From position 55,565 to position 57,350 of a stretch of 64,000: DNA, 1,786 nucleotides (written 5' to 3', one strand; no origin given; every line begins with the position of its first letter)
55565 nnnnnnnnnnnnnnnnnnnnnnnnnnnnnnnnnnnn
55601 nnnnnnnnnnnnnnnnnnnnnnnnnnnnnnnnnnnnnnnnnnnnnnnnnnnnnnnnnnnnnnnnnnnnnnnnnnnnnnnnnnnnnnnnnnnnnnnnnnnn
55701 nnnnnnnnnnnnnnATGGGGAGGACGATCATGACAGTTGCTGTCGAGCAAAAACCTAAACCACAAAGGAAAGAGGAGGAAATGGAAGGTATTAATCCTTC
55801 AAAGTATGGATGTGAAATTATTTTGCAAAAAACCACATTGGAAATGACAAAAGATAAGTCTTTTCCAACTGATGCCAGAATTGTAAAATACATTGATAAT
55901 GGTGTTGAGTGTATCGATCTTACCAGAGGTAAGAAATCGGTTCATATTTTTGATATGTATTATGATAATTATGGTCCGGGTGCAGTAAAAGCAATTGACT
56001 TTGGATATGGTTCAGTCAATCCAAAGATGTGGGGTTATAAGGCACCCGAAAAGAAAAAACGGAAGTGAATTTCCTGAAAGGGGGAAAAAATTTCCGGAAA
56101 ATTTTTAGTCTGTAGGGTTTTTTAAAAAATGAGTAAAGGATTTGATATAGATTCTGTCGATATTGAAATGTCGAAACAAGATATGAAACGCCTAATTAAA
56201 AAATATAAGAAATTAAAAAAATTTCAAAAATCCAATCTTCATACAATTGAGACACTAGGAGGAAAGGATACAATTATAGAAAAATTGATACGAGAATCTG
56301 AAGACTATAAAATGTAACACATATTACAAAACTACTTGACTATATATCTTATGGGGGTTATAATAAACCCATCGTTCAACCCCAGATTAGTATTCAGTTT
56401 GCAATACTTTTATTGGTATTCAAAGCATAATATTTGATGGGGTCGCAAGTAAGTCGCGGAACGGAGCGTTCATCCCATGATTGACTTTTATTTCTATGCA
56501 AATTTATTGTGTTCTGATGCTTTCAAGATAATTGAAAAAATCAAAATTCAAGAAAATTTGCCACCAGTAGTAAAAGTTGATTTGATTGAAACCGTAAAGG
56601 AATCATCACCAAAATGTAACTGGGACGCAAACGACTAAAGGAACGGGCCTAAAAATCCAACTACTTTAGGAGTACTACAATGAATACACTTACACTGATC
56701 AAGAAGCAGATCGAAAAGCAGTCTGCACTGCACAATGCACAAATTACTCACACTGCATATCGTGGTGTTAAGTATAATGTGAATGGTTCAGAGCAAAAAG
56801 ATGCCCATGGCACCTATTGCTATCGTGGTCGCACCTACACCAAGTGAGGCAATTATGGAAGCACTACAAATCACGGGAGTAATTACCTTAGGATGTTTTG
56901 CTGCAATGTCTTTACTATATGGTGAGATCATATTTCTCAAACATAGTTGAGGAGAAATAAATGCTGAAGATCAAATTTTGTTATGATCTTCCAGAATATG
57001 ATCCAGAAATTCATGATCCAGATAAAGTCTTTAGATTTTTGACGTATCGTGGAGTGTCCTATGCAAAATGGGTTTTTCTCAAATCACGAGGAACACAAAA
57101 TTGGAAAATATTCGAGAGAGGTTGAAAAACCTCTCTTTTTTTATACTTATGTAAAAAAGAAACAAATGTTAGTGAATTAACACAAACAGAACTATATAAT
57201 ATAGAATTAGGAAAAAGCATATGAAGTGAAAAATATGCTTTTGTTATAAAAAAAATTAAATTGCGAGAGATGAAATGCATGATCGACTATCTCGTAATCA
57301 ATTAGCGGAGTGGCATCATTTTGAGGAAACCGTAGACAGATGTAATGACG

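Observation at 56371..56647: Tandem glutamine-riboswitch-like aptamers with a whole ORF inside one aptamer and possible cross-aptamer pairing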

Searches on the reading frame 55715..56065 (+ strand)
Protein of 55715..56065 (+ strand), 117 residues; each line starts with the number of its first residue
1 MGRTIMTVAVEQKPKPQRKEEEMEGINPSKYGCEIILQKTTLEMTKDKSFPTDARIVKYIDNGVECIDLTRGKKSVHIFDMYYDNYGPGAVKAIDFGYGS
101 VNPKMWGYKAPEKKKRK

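Call 6: search_protein_families(library=pfam, proteins=[window:55715-56065:+], max_evalue=1)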
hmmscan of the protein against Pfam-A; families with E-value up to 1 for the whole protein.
window:55715-56065:+ (117 aa): 2 families
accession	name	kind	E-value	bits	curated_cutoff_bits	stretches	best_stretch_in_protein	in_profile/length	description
PF02081.20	TrpBP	-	0.067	13.5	21.3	1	56-74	7-25/69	Tryptophan RNA-binding attenuator protein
PF05538.17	Campylo_MOMP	-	0.14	11.6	29.6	1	69-108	190-228/421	Campylobacter major outer membrane protein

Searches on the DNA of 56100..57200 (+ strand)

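Call 5: search_dna_similar(query=window:56100-57200:+, collection=phages, mode=distant, max_rows=40)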
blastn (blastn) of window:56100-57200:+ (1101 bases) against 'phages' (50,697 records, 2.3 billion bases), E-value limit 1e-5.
Records with a match: 428; places in all: 431; records where one place covers at least 80% of the query: 0.
Best place of each record, by identity: 95-99% 2; 90-95% 5; 80-90% 17; 60-80% 404.
By first word of the organism name: Synechococcus 349; Cyanophage 65; Prochlorococcus 12; Marine 2.
By host as written in the record: - 168; Synechococcus 107; Synechococcus sp. 33; Synechococcus sp. WH7803 28; Synechococcus sp. WH8102 20; Synechococcus sp. WH 7803 13; Synechococcus sp. MW02 10; Parasynechococcus marenigrum WH 8102 7; and 20 more.
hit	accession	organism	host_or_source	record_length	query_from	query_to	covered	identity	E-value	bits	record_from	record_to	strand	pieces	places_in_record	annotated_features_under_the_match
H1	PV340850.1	Synechococcus phage Sf-CH1b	Synechococcus sp. WH8102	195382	345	1045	64%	72.0%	5e-88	331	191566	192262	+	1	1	hypothetical protein (x3)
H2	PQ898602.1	Synechococcus phage S-SCSM2R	Synechococcus sp. WH7803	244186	342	1067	66%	68.6%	2e-73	283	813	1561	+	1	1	hypothetical protein (x4)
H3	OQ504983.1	Synechococcus phage S-8S55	Parasynechococcus marenigrum WH 8102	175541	342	1101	60%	74.2%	1e-57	391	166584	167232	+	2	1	hypothetical protein (x4)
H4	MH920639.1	Synechococcus phage S-P4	Synechococcus sp. WH 7803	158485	340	975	58%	73.9%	2e-98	366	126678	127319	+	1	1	hypothetical protein (x3)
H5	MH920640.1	Synechococcus phage S-E7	Synechococcus sp. WH 7803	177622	340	975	58%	73.9%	2e-98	366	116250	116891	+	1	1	hypothetical protein (x3)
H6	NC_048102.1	Synechococcus phage S-P4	Synechococcus sp. WH 7803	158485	340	975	58%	73.9%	2e-98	366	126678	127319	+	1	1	hypothetical protein (x3)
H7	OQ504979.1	Synechococcus phage S-8S29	Parasynechococcus marenigrum WH 8102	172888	345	1010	60%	68.8%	5e-56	225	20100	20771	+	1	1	hypothetical protein (x3)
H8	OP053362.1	Cyanophage S-TIM54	Parasynechococcus marenigrum WH 8102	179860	345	987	58%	71.2%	3e-78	298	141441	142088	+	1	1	hypothetical protein (x3)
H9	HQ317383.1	Synechococcus phage S-IOM18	Synechococcus sp. WH7803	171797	345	1009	60%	68.4%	2e-55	224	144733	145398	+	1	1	hypothetical protein (x3)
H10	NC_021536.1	Synechococcus phage S-IOM18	Synechococcus sp. WH7803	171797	345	1009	60%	68.4%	2e-55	224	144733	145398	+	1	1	hypothetical protein (x3)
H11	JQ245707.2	Cyanophage S-TIM5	Parasynechococcus marenigrum WH 8102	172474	345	987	58%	70.3%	2e-72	279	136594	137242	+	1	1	hypothetical protein (x3)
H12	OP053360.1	Cyanophage S-TIM66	Synechococcus sp. CC9605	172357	345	987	58%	70.3%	2e-72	279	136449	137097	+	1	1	hypothetical protein (x3)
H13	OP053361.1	Cyanophage S-TIM61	Synechococcus sp. CC9605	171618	345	987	58%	70.3%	2e-72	279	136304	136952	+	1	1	hypothetical protein (x3)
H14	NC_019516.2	Cyanophage S-TIM5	Parasynechococcus marenigrum WH 8102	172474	345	987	58%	70.3%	2e-72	279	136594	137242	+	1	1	hypothetical protein (x3)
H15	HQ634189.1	Synechococcus phage Syn30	Synechococcus sp. WH7803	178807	340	975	58%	69.6%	1e-69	270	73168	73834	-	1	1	hypothetical protein (x3)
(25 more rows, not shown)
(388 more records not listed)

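Call 7: get_annotated_region(hit=H4, flank=600)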
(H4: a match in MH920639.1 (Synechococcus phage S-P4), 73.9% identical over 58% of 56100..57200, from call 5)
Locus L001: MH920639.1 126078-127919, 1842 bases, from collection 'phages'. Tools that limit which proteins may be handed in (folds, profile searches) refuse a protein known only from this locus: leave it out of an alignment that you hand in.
description: Synechococcus phage S-P4, partial genome.
organism: Synechococcus phage S-P4 (NCBI taxid 2484640)
taxonomy: Viruses; Duplodnaviria; Heunggongvirae; Uroviricota; Caudoviricetes; Kyanoviridae; Leucotheavirus; Leucotheavirus sp4
host: Synechococcus sp. WH 7803; source: -; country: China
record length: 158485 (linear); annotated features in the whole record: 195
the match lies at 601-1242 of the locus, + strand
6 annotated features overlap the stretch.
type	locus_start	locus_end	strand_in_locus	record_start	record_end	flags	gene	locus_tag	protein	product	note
CDS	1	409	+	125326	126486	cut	-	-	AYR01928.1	ribonucleotide reductase of class Ia (aerobic), beta subunit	-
CDS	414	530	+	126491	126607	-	-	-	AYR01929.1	hypothetical protein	-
CDS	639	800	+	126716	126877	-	-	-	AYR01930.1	hypothetical protein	-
CDS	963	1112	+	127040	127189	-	-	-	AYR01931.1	hypothetical protein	-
CDS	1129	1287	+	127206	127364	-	-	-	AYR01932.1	hypothetical protein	-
CDS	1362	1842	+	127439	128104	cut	-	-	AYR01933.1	transaldolase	-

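Call 8: get_annotated_region(hit=H1, flank=600)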
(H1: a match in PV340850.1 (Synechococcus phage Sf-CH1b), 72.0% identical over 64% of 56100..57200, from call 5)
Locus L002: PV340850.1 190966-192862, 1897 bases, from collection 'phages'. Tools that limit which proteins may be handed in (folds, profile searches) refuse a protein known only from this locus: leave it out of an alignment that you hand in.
description: Synechococcus phage Sf-CH1b, complete genome.
organism: Synechococcus phage Sf-CH1b (NCBI taxid 3413213)
taxonomy: Viruses
host: Synechococcus sp. WH8102; source: Petrosia ficiformis pink cortex; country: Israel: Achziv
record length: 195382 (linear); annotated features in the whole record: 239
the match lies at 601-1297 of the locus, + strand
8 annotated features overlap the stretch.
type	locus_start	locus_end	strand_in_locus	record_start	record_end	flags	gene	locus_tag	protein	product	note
CDS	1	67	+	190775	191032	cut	-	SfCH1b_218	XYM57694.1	hypothetical protein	-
CDS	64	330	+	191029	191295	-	-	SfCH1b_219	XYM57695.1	hypothetical protein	-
CDS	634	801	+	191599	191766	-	-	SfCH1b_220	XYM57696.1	hypothetical protein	-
CDS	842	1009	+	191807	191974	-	-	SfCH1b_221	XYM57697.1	hypothetical protein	-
CDS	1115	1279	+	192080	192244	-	-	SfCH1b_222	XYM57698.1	hypothetical protein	-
CDS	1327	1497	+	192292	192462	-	-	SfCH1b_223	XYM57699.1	hypothetical protein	-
CDS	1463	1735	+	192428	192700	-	-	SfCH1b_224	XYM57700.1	hypothetical protein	-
CDS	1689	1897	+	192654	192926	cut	-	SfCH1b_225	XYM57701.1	hypothetical protein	-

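Call 9: get_annotated_region(hit=H11, flank=600)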
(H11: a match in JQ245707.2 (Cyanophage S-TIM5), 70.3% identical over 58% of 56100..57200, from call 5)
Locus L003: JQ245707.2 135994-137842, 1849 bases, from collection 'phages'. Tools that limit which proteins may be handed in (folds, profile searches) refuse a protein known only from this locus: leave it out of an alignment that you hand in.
description: Cyanophage S-TIM5, complete genome.
organism: Cyanophage S-TIM5 (NCBI taxid 1137745)
taxonomy: Viruses; Duplodnaviria; Heunggongvirae; Uroviricota; Caudoviricetes; Aurunvirus; Aurunvirus STIM5
host: Parasynechococcus marenigrum WH 8102; source: surface waters from the Gulf of Aqaba, Red Sea; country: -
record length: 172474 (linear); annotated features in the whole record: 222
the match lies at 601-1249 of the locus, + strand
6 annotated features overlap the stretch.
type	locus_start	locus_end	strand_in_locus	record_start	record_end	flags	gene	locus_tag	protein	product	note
CDS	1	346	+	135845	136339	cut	-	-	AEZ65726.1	HNH endonuclease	Bacterial-like gene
CDS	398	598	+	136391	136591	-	-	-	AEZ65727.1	hypothetical protein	-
CDS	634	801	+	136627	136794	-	-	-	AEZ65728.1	hypothetical protein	-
CDS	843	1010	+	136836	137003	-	-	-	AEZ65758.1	hypothetical protein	-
CDS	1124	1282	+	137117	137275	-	-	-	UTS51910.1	hypothetical protein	-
CDS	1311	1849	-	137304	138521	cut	-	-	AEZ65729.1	hypothetical protein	DNA replication metabolism modification; DNA meth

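Call 10: get_annotated_region(hit=H15, flank=600)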
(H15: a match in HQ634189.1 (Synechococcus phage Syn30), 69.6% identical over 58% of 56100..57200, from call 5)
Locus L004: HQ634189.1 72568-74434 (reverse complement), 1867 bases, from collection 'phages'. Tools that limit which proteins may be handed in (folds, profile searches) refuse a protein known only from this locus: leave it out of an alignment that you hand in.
description: Cyanophage Syn30 genomic sequence.
organism: Synechococcus phage Syn30 (NCBI taxid 536474)
taxonomy: Viruses; Duplodnaviria; Heunggongvirae; Uroviricota; Caudoviricetes; Kyanoviridae; Leucotheavirus; Leucotheavirus syn30
host: Synechococcus sp. WH7803; source: NE Providence Channel; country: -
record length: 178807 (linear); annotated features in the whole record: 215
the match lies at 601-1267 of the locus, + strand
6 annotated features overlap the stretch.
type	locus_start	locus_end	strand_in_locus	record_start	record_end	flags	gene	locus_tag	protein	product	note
CDS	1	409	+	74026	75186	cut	-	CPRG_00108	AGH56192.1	ribonucleotide reductase subunit B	-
CDS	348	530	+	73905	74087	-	-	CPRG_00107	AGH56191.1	hypothetical protein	-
CDS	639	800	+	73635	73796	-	-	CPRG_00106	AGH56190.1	hypothetical protein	-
CDS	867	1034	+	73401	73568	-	-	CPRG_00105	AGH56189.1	hypothetical protein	-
CDS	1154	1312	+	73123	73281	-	-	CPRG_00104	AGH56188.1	hypothetical protein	-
CDS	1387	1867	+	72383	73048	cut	-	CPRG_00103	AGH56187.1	translaldolase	-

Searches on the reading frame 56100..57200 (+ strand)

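Call 42: search_protein_families(library=phrogs, proteins=[L003:398-595:+], max_evalue=0.01)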
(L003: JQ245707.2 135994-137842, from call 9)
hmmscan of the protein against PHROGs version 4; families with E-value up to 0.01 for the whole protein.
L003:398-595:+ (66 aa): 1 family
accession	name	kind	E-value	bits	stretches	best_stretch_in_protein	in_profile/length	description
phrog_6471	-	unknown function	2.4e-37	128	1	1-66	1-66/66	-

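Call 85: search_protein_families(library=pfam, proteins=[L003:398-595:+], max_evalue=0.1)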
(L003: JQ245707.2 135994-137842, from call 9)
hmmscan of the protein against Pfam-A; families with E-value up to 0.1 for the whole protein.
L003:398-595:+ (66 aa): 0 families

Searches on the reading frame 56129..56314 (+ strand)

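Call 6: search_protein_families(library=pfam, proteins=[window:56129-56314:+], max_evalue=1)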
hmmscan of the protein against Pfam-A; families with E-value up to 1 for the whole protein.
window:56129-56314:+ (62 aa): 0 families

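Call 42: search_protein_families(library=phrogs, proteins=[window:56129-56314:+], max_evalue=0.01)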
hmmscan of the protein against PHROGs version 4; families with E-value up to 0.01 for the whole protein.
window:56129-56314:+ (62 aa): 1 family
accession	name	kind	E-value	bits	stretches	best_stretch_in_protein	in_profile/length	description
phrog_21512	-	unknown function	6.1e-05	24.4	1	9-44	37-72/82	-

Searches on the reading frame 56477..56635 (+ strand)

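Call 6: search_protein_families(library=pfam, proteins=[window:56477-56635:+], max_evalue=1)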
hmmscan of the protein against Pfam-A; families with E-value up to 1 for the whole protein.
window:56477-56635:+ (53 aa): 0 families

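Call 42: search_protein_families(library=phrogs, proteins=[window:56477-56635:+], max_evalue=0.01)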
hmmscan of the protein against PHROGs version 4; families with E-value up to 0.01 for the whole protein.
window:56477-56635:+ (53 aa): 1 family
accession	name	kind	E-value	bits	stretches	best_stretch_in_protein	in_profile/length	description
phrog_504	-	unknown function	2.5e-19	69.7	1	1-53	1-53/53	-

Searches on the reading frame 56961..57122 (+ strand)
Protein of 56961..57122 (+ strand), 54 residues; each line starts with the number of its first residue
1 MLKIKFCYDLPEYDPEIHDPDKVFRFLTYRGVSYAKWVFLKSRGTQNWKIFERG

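Call 6: search_protein_families(library=pfam, proteins=[window:56961-57122:+], max_evalue=1)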
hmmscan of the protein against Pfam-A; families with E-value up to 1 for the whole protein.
window:56961-57122:+ (54 aa): 0 families

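Call 42: search_protein_families(library=phrogs, proteins=[window:56961-57122:+], max_evalue=0.01)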
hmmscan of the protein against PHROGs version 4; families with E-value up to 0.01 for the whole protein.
window:56961-57122:+ (54 aa): 1 family
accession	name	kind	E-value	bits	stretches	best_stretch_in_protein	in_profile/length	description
phrog_6192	-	unknown function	4e-29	100.9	1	1-50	1-51/53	-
